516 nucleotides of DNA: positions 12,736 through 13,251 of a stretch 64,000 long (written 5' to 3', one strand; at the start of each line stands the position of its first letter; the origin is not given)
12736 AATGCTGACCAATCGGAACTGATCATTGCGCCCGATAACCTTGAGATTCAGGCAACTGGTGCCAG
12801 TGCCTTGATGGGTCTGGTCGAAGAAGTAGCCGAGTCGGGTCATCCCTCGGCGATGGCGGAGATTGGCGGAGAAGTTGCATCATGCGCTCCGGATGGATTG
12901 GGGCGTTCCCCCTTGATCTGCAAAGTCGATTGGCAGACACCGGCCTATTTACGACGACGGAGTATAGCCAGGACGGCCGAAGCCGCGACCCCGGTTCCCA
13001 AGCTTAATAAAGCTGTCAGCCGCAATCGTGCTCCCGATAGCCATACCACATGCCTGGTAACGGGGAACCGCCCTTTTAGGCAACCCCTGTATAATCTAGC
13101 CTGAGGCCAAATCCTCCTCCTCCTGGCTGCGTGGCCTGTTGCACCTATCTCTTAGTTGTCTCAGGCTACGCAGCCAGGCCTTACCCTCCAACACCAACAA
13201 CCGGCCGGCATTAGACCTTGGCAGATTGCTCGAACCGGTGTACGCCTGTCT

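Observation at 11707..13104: FtsZ-like protein with altered nucleotide-binding loops and an internal, not terminal, FtsA-binding-like peptide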

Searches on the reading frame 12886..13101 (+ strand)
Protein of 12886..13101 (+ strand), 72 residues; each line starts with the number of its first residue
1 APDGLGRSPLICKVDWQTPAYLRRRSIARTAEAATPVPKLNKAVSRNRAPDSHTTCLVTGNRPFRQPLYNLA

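Call 62: search_protein_representatives(protein=window:12886-13101:+)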
Query: 72 residues. Proteins with E-value up to 0.001 (for the whole library): 2; up to 1e-10: 1; up to 1e-30: 1. The best 2 are listed.
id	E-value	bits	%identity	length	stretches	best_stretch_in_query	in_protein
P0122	5.9e-39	147.2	97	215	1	1-72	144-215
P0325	1.1e-08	51.4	51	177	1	2-71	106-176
